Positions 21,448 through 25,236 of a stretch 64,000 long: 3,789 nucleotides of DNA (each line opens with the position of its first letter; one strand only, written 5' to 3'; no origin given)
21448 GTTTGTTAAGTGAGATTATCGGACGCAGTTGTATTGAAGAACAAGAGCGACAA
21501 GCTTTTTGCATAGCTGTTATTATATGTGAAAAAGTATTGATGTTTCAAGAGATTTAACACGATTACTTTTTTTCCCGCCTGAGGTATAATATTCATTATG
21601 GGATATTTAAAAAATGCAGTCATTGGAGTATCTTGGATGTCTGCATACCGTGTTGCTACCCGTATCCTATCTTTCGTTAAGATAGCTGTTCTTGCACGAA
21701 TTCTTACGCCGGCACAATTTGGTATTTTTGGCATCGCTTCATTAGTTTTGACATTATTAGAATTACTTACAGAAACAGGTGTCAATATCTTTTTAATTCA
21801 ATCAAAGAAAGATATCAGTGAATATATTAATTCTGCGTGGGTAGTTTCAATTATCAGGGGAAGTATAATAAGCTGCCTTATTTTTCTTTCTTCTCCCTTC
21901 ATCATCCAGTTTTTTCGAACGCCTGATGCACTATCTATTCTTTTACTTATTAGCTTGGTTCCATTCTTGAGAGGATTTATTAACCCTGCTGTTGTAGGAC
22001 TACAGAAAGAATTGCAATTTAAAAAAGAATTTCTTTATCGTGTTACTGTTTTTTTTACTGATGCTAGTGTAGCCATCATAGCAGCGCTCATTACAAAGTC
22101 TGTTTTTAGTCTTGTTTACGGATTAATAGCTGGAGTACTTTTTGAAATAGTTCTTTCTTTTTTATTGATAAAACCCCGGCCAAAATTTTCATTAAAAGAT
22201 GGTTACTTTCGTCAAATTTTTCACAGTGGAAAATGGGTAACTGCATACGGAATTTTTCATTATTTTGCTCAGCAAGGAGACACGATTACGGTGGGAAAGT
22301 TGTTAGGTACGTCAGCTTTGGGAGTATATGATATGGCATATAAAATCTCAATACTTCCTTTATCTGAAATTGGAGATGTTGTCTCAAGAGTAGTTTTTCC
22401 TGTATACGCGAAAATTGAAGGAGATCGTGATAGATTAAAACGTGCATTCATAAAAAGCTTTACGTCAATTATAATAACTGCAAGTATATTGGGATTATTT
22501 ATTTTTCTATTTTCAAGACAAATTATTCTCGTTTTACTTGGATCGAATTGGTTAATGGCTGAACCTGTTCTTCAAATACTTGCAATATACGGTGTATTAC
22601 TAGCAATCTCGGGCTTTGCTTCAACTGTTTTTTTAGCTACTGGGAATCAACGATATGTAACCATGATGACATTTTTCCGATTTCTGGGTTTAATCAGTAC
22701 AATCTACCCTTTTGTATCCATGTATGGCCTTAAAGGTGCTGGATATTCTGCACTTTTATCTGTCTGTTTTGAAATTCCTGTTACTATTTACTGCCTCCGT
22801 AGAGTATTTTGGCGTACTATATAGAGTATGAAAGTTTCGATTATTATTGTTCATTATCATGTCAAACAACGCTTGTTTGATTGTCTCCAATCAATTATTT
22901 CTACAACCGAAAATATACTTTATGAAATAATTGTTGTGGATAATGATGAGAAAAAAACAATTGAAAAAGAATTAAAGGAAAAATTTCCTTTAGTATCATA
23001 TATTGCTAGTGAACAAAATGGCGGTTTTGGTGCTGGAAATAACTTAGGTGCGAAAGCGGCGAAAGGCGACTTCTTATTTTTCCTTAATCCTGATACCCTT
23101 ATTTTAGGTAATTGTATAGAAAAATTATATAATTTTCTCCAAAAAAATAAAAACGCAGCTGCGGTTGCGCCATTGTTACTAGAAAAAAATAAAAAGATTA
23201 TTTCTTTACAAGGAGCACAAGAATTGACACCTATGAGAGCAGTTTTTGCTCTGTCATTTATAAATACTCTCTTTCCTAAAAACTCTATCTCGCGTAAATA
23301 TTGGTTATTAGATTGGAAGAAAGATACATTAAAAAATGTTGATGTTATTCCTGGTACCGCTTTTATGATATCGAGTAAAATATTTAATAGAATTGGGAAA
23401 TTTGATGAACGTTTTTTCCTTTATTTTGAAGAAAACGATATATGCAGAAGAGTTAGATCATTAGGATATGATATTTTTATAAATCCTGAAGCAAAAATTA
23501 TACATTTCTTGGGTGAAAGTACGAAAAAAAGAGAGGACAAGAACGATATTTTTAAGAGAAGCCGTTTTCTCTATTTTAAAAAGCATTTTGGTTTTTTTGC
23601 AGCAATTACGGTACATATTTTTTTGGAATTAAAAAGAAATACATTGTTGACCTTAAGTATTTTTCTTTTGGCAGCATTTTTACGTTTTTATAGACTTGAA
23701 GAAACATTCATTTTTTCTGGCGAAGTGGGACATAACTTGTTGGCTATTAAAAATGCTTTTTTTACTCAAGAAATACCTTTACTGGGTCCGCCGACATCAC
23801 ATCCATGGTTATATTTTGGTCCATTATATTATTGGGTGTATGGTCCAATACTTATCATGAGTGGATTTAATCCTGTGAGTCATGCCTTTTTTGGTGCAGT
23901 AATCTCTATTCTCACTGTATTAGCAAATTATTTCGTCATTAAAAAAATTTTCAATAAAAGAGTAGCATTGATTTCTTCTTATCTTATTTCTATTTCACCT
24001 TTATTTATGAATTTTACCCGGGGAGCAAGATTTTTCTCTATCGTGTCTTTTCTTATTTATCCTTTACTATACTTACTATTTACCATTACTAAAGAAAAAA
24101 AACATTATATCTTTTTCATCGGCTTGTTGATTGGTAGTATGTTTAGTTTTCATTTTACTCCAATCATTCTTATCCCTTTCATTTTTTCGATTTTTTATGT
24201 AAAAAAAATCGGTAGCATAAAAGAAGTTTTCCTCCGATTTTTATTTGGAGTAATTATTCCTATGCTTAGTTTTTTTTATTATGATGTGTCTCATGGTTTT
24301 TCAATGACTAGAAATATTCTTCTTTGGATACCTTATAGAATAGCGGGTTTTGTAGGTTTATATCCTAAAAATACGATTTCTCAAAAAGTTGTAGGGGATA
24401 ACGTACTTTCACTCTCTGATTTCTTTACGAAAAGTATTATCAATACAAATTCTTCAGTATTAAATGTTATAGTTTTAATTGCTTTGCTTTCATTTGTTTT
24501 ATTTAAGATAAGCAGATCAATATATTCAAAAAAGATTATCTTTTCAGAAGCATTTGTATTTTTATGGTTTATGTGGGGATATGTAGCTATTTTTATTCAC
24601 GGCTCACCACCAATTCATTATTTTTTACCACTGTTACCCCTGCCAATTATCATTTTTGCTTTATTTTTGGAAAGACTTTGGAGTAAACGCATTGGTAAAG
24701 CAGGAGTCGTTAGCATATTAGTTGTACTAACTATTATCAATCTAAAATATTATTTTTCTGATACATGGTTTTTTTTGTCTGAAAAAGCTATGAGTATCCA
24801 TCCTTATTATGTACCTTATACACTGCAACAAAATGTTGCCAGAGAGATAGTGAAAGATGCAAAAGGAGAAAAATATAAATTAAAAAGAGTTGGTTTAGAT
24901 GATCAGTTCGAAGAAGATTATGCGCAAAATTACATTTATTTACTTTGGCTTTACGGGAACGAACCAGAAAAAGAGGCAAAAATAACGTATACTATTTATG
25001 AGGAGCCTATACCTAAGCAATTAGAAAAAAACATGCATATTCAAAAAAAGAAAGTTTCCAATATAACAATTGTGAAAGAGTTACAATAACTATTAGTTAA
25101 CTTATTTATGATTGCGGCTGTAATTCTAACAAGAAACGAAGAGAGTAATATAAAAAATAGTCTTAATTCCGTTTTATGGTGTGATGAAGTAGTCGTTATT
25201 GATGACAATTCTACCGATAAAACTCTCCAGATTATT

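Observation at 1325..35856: Roughly 30 kb extracytoplasmic glycosylation locus built around GT2::GT-C fusion proteins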

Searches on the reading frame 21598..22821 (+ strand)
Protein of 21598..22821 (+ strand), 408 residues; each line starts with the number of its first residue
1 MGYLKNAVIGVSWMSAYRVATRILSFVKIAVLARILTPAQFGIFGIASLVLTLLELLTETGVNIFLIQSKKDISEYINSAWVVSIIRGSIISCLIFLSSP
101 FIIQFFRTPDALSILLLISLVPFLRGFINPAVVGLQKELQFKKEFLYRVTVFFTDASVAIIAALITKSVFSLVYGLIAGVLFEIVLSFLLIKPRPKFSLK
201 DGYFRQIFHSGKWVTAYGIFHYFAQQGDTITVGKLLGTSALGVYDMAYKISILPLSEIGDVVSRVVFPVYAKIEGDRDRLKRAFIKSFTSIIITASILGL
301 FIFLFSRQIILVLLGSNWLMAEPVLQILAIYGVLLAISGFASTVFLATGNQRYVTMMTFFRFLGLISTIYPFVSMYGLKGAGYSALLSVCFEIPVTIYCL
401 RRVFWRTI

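Call 6: search_protein_families(library=pfam, proteins=[window:21598-22821:+], max_evalue=0.01)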
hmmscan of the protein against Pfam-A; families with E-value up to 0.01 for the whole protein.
window:21598-22821:+ (408 aa): 3 families
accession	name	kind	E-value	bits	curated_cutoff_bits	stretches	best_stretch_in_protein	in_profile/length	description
PF13440.11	Polysacc_synt_3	-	6.6e-68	229.5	23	1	31-321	1-291/293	Polysaccharide biosynthesis protein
PF01943.22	Polysacc_synt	-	5.1e-34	118.4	28.2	1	10-273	4-273/274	Polysaccharide biosynthesis protein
PF01554.23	MatE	-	1.1e-06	28.9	24.9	1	222-363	10-153/161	MatE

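Call 76: search_protein_families(library=ncbifam, proteins=[window:21598-22821:+], max_evalue=0.00001)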
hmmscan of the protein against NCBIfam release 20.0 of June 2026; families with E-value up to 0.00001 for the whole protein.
window:21598-22821:+ (408 aa): 3 families
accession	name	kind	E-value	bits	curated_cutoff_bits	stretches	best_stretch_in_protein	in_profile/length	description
NF007773.0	PRK10459.1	equivalog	2.5e-52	178.5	273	1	5-403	5-406/492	MOP flippase family protein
NF047674.1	TeichurnBiosyTuaB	equivalog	8e-38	130.7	580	1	6-352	7-355/469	teichuronic acid biosynthesis protein TuaB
NF058658.1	Oglyco_Wzx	exception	2.9e-28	99.1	720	1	10-378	13-380/478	O-glycosylation flippase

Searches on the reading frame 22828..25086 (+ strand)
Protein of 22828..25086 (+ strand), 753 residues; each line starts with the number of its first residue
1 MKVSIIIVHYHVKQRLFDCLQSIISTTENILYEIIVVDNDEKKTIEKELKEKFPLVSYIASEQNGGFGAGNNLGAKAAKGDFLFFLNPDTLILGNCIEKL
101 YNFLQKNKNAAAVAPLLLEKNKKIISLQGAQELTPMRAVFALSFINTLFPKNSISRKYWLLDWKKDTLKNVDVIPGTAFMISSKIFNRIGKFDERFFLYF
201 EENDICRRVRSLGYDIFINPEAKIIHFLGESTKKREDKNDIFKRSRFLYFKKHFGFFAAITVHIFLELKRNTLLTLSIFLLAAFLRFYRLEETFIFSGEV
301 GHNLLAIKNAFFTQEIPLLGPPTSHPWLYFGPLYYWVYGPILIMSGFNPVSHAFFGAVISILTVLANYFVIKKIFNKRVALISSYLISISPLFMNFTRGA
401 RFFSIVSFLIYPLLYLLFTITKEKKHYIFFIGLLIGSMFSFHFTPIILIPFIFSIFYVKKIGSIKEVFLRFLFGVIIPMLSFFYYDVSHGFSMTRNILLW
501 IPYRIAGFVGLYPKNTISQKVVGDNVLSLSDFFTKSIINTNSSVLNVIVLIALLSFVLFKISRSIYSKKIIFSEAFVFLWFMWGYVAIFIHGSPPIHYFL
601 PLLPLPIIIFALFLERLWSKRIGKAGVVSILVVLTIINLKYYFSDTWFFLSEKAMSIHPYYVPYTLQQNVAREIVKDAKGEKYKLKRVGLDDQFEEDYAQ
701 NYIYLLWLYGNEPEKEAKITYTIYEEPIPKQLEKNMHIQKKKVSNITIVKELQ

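Call 6: search_protein_families(library=pfam, proteins=[window:22828-25086:+], max_evalue=0.01)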
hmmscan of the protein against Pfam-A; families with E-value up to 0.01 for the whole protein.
window:22828-25086:+ (753 aa): 5 families
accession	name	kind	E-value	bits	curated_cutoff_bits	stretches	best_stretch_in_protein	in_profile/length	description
PF00535.33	Glycos_transf_2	-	1e-19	71.5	23.3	1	4-114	1-113/168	Glycosyl transferase family 2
PF13641.12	Glyco_tranf_2_3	-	3.5e-10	40.7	27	1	3-234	3-219/230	Glycosyltransferase like family 2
PF13231.12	PMT_2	-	8.8e-10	39.5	26.1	1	332-457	4-132/160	Dolichyl-phosphate-mannose-protein mannosyltransferase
PF10111.15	Glyco_tranf_2_2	-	5.4e-07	29.8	27.3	1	12-208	9-198/276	Glycosyltransferase like family 2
PF11028.14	TMEM260-like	-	0.0082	16.4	24.2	1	372-461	81-175/179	Protein O-mannosyl-transferase TMEM260-like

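Call 9: search_solved_structures(query=window:22828-25086:+, max_evalue=0.01)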
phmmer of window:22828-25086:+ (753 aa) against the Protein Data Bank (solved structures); distinct sequences matched with E-value up to 0.01: 14.
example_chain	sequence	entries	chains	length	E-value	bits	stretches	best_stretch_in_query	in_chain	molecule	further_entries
6h1j_A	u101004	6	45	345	2.9e-07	32.8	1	2-115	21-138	Probable ss-1,3-N-acetylglucosaminyltransferase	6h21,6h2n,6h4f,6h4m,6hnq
2z87_A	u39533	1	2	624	1.4e-06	30.6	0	4-174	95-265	Chondroitin synthase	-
2z86_A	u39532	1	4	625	1.4e-06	30.6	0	4-174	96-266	Chondroitin synthase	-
6p61_A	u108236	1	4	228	1.8e-06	30.3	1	3-114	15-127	Glycosyltransferase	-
3bcv_A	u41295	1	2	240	3.7e-06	29.2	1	2-108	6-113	Putative glycosyltransferase protein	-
5mlz_A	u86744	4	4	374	3.8e-05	25.8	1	1-107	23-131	Dolichol monophosphate mannose synthase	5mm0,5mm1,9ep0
8bz8_A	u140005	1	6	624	5.5e-05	25.3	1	2-108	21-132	Glycosyltransferase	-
8bz4_A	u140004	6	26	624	5.5e-05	25.3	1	2-108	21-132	Glycosyltransferase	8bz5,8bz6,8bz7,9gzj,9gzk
5hea_A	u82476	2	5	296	0.00083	21.4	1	3-110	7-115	Putative glycosyltransferase (GalT1)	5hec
6pxu_A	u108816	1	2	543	0.001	21.1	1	3-203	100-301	Polypeptide N-acetylgalactosaminyltransferase 12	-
6s22_A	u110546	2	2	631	0.0047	18.9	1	5-227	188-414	Polypeptide N-acetylgalactosaminyltransferase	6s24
5tze_C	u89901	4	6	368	0.0056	18.7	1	1-109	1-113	Glycosyl transferase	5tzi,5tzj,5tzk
8vh7_A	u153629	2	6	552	0.0057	18.6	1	3-113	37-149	Heparosan synthase B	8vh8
8viw_A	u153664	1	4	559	0.0058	18.6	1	3-113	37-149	Heparosan synthase B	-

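Call 17: find_homologous_proteins(query=window:22828-25086:+, max_evalue=0.00001)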
Query window:22828-25086:+ (753 aa): 782 proteins with E <= 0.00001 among 8000 candidates; the best 120 are listed.
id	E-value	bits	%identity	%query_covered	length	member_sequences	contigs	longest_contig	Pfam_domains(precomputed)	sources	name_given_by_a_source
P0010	0.0e+0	1671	100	100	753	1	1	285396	PF10111.15,PF13641.13,PF00535.33,PF13231.13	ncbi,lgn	-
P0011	4.1e-277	940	58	96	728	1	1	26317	PF10111.15,PF13641.13,PF00535.33,PF13231.13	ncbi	-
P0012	6.2e-271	920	55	97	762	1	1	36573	PF10111.15,PF13641.13,PF00535.33,PF13231.13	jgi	jgi:N-acetylglucosaminyl-diphospho-decaprenol L-rhamnosyltransferase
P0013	3.1e-266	904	54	97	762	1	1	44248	PF10111.15,PF13641.13,PF00535.33,PF13231.13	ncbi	-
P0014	3.7e-253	861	47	62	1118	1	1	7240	PF10111.15,PF13641.13,PF00535.33,PF13231.13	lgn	-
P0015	1.1e-244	833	53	96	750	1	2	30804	PF10111.15,PF13641.13,PF00535.33,PF13231.13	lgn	-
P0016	2.0e-244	832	52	96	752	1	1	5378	PF10111.15,PF13641.13,PF00535.33,PF13231.13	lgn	-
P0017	1.0e-242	826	51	99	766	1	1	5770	PF10111.15,PF00535.33,PF13231.13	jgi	jgi:GT2 family glycosyltransferase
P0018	7.0e-236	804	52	96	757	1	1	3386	PF10111.15,PF13641.13,PF00535.33,PF13231.13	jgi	jgi:GT2 family glycosyltransferase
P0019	2.9e-233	795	51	95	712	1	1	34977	PF10111.15,PF00535.33,PF13231.13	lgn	-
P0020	1.3e-232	793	50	100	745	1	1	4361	PF10111.15,PF13641.13,PF00535.33,PF02709.21,PF13231.13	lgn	-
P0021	1.7e-231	789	49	100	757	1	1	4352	PF10111.15,PF13641.13,PF00535.33,PF13231.13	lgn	-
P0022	1.6e-229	783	49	100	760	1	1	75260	PF10111.15,PF13641.13,PF00535.33,PF02709.21,PF13231.13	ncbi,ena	-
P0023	2.8e-223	762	49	100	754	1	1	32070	PF10111.15,PF00535.33,PF13231.13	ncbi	-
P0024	8.5e-223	760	45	62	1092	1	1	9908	PF10111.15,PF13641.13,PF00535.33,PF13231.13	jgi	-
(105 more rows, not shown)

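Call 28: search_solved_structures(query=A2, max_evalue=1)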
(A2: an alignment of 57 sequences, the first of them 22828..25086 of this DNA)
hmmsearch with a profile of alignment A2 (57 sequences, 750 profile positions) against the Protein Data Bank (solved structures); distinct sequences matched with E-value up to 1: 46.
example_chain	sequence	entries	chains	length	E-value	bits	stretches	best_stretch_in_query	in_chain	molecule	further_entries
2z87_A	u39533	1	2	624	6.9e-22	80.7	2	6-128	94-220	Chondroitin synthase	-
2z86_A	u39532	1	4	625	7e-22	80.7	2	6-128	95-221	Chondroitin synthase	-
6p61_A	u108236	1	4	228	1e-17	66.9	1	1-119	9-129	Glycosyltransferase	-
3bcv_A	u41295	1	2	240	3.2e-13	52.1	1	4-111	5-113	Putative glycosyltransferase protein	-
5tze_C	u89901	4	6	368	6.2e-13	51.1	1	4-111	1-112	Glycosyl transferase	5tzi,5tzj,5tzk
5tz8_A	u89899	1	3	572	1.2e-12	50.1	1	4-111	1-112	Glycosyl transferase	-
5mlz_A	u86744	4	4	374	1.5e-12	49.9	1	3-115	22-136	Dolichol monophosphate mannose synthase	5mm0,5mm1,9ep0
5hea_A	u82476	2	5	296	2.6e-12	49.1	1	6-110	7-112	Putative glycosyltransferase (GalT1)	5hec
6s22_A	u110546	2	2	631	6.5e-12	47.7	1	5-236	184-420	Polypeptide N-acetylgalactosaminyltransferase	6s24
6h1j_A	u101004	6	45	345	7e-12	47.6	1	4-116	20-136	Probable ss-1,3-N-acetylglucosaminyltransferase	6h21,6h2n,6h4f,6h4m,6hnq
3l7j_A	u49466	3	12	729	2.3e-11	45.9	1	5-118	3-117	Teichoic acid biosynthesis protein F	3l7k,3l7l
3l7i_A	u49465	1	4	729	2.3e-11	45.9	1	5-118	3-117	Teichoic acid biosynthesis protein F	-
3l7m_A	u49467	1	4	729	2.3e-11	45.9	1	5-118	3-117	Teichoic acid biosynthesis protein F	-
8bz8_A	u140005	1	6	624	6.6e-11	44.4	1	3-116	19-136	Glycosyltransferase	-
8bz4_A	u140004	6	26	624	6.6e-11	44.4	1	3-116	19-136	Glycosyltransferase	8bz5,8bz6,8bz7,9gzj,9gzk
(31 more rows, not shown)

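Call 32: search_protein_families(library=ncbifam, proteins=[window:22828-25086:+], max_evalue=0.01)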
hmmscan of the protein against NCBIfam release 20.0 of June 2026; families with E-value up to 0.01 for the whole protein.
window:22828-25086:+ (753 aa): 14 families
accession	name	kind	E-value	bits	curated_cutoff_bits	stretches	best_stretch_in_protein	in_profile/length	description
NF038299.1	EPS_HpsN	equivalog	1.8e-14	53.5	425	1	2-254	2-247/317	hormogonium polysaccharide biosynthesis glycosyltransferase HpsN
TIGR01556.1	rhamnosyltran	subfamily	6.2e-14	51.8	200.55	2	164-235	138-209/281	rhamnosyltransferase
TIGR04283.1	glyco_like_mftF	equivalog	6.2e-13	48.8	182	1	3-126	1-119/221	TIGR04283 family arsenosugar biosynthesis glycosyltransferase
NF007482.0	PRK10073.1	equivalog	8.9e-10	38.1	423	1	2-107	7-113/334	glycosyltransferase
NF038302.1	EPS_HpsE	equivalog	2.5e-09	36.6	300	1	2-114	2-121/307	hormogonium polysaccharide biosynthesis glycosyltransferase HpsE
TIGR03965.1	mycofact_glyco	equivalog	3.1e-08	32.9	280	1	3-118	76-192/467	mycofactocin biosynthesis glycosyltransferase MftF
NF050113.1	gal_furan_GlfT1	equivalog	1.6e-07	31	330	1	5-120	3-120/290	galactofuranosyltransferase GlfT1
NF050050.1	ProtGlycPglI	equivalog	2.7e-07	30.2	500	1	2-125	3-128/306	GalNAc(5)-diNAcBac-PP-undecaprenol beta-1,3-glucosyltransferase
NF047683.1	TeichurnBiosyTuaG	equivalog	4.7e-07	29.7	400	1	2-113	7-120/252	teichuronic acid biosynthesis protein TuaG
NF041875.1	EPS_EpsD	equivalog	3.3e-06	26.7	370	1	3-120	1-120/325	exopolysaccharide biosynthesis glycosyltransferase EpsD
NF041394.1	GtaseAglG_Halo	equivalog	7.2e-06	25.5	440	1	1-113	1-115/304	glucosyl-dolichyl phosphate glucuronosyltransferase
TIGR03937.1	PgaC_IcaA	equivalog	1.4e-05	24.2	422.3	1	2-114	46-160/407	poly-beta-1,6-N-acetyl-D-glucosamine synthase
NF053739.1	GlytfEpsEBac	equivalog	0.00056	19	450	1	2-113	2-116/265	glycosyltransferase EpsE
TIGR04009.1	wcaE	equivalog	0.00083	18.7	369.2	1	1-118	1-121/248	colanic acid biosynthesis glycosyltransferase WcaE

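Call 46: predict_structure(alignment_id=A2)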
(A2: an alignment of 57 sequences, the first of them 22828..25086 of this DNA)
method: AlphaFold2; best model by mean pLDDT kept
length: 753 residues; sequences in the alignment: 57
mean_pLDDT: 92.2   pTM: 0.87
mean pLDDT of the five models: 92.2, 92.1, 91.5, 90.2, 89.4
residues with pLDDT >= 90: 556; 70-90: 193; 50-70: 4; < 50: 0
segments of 3 or more residues with pLDDT < 50: none
pLDDT, mean of each block of 10 residues (from residue 1): 94 94 89 95 91 96 87 96 96 95 96 96 90 96 88 94 93 92 96 89 95 97 91 79 92 97 89 91 95 91 95 95 89 95 96 95 98 97 98 86 93 96 87 98 95 94 92 97 96 93 89 85 89 90 82 90 88 93 92 88 96 95 94 95 87 83 94 96 94 88 98 94 88 76 91 84
secondary structure, 60 per line:
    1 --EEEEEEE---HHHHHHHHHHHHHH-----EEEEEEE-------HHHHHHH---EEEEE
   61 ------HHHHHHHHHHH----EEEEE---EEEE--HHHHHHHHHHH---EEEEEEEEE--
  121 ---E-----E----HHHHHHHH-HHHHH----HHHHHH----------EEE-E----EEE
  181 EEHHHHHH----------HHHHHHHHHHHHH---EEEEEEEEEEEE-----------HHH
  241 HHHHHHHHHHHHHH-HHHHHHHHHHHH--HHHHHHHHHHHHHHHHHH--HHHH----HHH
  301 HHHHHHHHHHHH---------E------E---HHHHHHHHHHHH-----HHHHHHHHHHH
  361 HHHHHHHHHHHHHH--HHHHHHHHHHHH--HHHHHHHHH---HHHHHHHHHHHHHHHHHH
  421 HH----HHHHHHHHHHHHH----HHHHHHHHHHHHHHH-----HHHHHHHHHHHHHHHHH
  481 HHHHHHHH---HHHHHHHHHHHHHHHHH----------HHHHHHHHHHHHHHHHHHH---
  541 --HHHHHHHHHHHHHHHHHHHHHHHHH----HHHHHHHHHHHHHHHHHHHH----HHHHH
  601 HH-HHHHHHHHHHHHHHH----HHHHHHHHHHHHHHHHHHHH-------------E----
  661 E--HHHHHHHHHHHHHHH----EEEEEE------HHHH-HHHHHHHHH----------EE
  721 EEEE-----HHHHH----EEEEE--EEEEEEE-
elements in order (helices of 4 or more, strands of 3 or more residues): E3-9 H13-26 E32-38 H46-52 E56-60 H67-77 E82-86 E90-93 H96-106 E110-118 H135-142 H144-148 H153-158 E169-171 E178-182 H183-188 H199-211 E215-226 H238-254 H256-267 H270-287 H290-293 H298-312 H333-344 H350-374 H377-388 H391-399 H403-422 H427-439 H444-458 H464-488 H492-508 H519-537 H543-567 H572-591 H596-602 H604-618 H623-642 H664-678 E683-688 H695-698 H700-708 E719-724 H730-734 E739-743 E746-752

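Call 49: fold_search(model_id=the predicted structure, library=pdb)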
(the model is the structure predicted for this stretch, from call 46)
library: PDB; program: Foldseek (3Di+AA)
matches with E <= 10: 1034; with E <= 0.001: 334
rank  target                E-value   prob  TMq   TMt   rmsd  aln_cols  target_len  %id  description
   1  6e7i_A                4.4e-11  1.00  0.28  0.41   5.1       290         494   18  Human ppGalNAcT2 I253A/L310A Mutant with EA2 and UDP (released 2020-01-29)
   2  6egs_A                6.3e-11  1.00  0.26  0.39   9.0       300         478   17  Crystal structure of the GalNAc-T2 F104S mutant in complex with UDP-GalNAc (released 2018-04-11)
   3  6nqt_A                7.5e-11  1.00  0.28  0.41   5.6       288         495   19  GalNac-T2 soaked with UDP-sugar (released 2020-01-29)
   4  4d0z_F                7.9e-11  1.00  0.28  0.41   7.4       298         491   17  GalNAc-T2 crystal soaked with UDP-5SGalNAc, mEA2 and manganese (Higher resolution dataset) (released 2014-05-28)
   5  6nqt_E                9.0e-11  1.00  0.26  0.40   6.6       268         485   18  GalNac-T2 soaked with UDP-sugar (released 2020-01-29)
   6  5ndf_E                9.0e-11  1.00  0.28  0.42   6.2       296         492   17  Small-molecule inhibition of ppGalNAc-Ts selectively reduces mucin-type O-glycosylation (released 2017-11-01)
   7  6nqt_F                1.0e-10  1.00  0.28  0.42   6.7       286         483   18  GalNac-T2 soaked with UDP-sugar (released 2020-01-29)
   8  2ffu_A                1.0e-10  1.00  0.28  0.41   5.1       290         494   18  Crystal Structure of Human ppGalNAcT-2 complexed with UDP and EA2 (released 2006-01-31)
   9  6egs_B                1.2e-10  1.00  0.25  0.39   9.1       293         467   17  Crystal structure of the GalNAc-T2 F104S mutant in complex with UDP-GalNAc (released 2018-04-11)
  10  6nqt_C                1.2e-10  1.00  0.28  0.42   5.2       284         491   18  GalNac-T2 soaked with UDP-sugar (released 2020-01-29)
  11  4d0t_B                1.2e-10  1.00  0.28  0.42   7.4       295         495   17  GalNAc-T2 crystal soaked with UDP-GalNAc, EA2 peptide and manganese (released 2014-05-28)
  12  4d0t_A                1.2e-10  1.00  0.28  0.41   7.4       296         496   17  GalNAc-T2 crystal soaked with UDP-GalNAc, EA2 peptide and manganese (released 2014-05-28)
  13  4d0t_F                1.3e-10  1.00  0.28  0.42   7.8       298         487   17  GalNAc-T2 crystal soaked with UDP-GalNAc, EA2 peptide and manganese (released 2014-05-28)
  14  4d0z_C                1.3e-10  1.00  0.25  0.39   9.4       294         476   16  GalNAc-T2 crystal soaked with UDP-5SGalNAc, mEA2 and manganese (Higher resolution dataset) (released 2014-05-28)
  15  5fv9_A                1.9e-10  1.00  0.25  0.38   8.6       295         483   17  Crystal structure of GalNAc-T2 in complex with compound 16d (released 2016-03-09)
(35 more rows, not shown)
